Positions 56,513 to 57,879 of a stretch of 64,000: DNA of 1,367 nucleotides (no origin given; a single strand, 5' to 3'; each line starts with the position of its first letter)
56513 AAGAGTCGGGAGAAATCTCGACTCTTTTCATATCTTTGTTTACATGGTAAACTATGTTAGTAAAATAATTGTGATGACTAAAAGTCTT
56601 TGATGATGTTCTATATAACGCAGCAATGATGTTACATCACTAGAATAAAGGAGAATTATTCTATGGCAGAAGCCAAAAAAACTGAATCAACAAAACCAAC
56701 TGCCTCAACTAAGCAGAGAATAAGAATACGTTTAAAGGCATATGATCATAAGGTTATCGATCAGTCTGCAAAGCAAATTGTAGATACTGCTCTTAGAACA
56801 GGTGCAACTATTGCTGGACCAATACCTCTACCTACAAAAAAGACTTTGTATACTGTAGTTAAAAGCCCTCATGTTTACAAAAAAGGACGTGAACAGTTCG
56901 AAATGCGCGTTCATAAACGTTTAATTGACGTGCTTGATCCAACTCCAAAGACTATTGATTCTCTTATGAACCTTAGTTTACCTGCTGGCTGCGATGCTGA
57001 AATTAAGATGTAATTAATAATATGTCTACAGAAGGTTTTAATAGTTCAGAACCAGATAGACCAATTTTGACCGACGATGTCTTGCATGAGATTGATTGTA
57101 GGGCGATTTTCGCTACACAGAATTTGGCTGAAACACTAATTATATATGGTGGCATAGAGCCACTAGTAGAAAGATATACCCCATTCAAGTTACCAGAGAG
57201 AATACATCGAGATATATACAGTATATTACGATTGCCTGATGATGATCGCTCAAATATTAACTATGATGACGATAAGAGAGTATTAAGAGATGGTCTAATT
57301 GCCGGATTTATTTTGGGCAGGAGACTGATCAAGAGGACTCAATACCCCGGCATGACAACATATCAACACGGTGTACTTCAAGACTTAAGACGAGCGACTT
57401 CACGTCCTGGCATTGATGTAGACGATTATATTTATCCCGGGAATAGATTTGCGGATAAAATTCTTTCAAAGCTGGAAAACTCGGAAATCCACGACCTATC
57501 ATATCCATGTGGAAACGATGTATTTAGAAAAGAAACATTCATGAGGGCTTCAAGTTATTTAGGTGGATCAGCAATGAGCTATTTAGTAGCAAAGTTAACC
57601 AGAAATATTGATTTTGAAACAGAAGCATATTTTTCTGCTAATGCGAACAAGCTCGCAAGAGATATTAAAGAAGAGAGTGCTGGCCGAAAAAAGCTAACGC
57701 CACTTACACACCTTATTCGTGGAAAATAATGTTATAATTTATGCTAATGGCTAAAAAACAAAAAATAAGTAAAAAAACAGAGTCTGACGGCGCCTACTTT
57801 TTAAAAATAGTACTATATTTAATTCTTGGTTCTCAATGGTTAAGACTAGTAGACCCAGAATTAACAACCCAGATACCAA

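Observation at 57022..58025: Two unknown genes inserted between rpsJ and rplC in the S10 ribosomal-protein operon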

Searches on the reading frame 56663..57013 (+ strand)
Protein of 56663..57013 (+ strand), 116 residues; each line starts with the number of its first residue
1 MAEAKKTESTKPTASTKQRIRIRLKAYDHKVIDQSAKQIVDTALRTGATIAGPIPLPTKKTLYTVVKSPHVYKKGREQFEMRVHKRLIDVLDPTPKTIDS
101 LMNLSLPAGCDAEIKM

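Call 3: search_protein_families(library=pfam, proteins=[window:56663-57013:+], max_evalue=1)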
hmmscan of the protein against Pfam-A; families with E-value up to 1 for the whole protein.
window:56663-57013:+ (116 aa): 3 families
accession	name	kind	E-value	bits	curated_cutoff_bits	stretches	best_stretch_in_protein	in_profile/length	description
PF00338.27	Ribosomal_S10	-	5e-36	123.4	21.2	1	21-115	1-98/98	Ribosomal protein S10p/S20e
PF15941.10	FidL_like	-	0.0088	16.9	27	0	13-45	22-54/87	FidL-like putative membrane protein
PF24032.1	YQBQ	-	0.19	11.5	27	1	3-80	213-290/294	YQBQ-like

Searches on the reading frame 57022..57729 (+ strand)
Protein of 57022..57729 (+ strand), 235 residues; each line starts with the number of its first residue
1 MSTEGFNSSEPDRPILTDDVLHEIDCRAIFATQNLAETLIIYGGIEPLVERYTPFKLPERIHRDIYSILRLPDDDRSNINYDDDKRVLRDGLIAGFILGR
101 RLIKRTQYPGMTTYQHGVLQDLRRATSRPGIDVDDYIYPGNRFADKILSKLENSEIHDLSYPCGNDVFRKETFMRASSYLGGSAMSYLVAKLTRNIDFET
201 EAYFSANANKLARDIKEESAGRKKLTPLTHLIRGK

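Call 3: search_protein_families(library=pfam, proteins=[window:57022-57729:+], max_evalue=1)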
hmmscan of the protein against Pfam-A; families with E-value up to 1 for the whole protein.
window:57022-57729:+ (235 aa): 0 families

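Call 4: search_protein_families(library=ncbifam, proteins=[window:57022-57729:+], max_evalue=1)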
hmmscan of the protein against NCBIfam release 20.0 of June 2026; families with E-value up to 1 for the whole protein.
window:57022-57729:+ (235 aa): 0 families

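Call 5: search_protein_families(library=phrogs, proteins=[window:57022-57729:+], max_evalue=1)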
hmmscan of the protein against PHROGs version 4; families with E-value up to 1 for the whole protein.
window:57022-57729:+ (235 aa): 1 family
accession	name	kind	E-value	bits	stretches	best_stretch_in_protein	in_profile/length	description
phrog_25398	-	unknown function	0.25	12.3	1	58-125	38-102/127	-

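Call 6: find_homologous_proteins(query=window:57022-57729:+)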
Query window:57022-57729:+ (235 aa): 2 proteins with E <= 0.001 among 430 candidates.
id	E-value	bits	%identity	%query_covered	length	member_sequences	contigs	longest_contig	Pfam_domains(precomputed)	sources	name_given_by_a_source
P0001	2.0e-153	527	100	100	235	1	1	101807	-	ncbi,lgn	-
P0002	1.0e-85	305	63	100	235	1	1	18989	-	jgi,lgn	jgi:hypothetical protein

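Call 46: find_homologous_proteins(query=A4, max_evalue=0.01)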
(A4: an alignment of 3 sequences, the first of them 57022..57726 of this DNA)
Query A4 (3 sequences) (235 aa, profile of the alignment): 5 proteins with E <= 0.01 among 6188 candidates.
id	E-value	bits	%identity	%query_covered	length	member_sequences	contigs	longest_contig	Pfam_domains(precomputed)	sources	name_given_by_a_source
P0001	6.1e-131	453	100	100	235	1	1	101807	-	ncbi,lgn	-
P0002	2.5e-130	451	63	100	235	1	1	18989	-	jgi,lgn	jgi:hypothetical protein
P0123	3.7e-88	313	35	70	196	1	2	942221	-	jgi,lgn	jgi:hypothetical protein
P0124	1.6e-74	268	34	78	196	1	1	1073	-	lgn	-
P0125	9.9e-61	223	31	76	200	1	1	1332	-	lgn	-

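Call 55: predict_structure(alignment_id=A6)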
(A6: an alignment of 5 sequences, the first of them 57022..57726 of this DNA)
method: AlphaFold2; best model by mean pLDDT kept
length: 235 residues; sequences in the alignment: 5
mean_pLDDT: 47.5   pTM: 0.41
mean pLDDT of the five models: 47.5, 45.3, 42.0, 38.4, 37.1
residues with pLDDT >= 90: 0; 70-90: 2; 50-70: 101; < 50: 132
segments of 3 or more residues with pLDDT < 50: 1-16, 43-58, 68-81, 101-144, 159-164, 185-205, 227-235
pLDDT, mean of each block of 10 residues (from residue 1): 35 46 58 56 45 43 51 40 57 57 42 37 34 32 52 51 54 62 49 38 46 59 52 33
secondary structure, 60 per line:
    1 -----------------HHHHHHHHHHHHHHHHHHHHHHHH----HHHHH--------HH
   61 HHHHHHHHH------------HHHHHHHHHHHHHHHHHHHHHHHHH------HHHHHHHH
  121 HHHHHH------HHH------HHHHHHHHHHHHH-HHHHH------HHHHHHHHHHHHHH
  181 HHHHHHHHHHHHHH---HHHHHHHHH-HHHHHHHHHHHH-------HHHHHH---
elements in order: H18-41 H46-50 H59-69 H82-106 H113-126 H142-154 H156-160 H167-194 H198-206 H208-219 H227-232

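Call 57: search_protein_representatives(alignment_id=A6)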
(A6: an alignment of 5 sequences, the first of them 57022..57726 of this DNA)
Query: 5 sequences, 200 profile positions. Proteins with E-value up to 0.001 (for the whole library): 3; up to 1e-10: 3; up to 1e-30: 3. The best 3 are listed.
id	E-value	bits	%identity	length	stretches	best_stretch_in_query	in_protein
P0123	2.8e-98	343.8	-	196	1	1-196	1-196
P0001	7.5e-88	309.8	-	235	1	2-199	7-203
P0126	1.3e-38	149.1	-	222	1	1-190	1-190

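Call 66: search_protein_families(library=padloc, proteins=[window:57022-57726:+], max_evalue=1)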
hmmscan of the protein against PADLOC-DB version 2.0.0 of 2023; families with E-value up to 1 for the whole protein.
window:57022-57726:+ (235 aa): 0 families
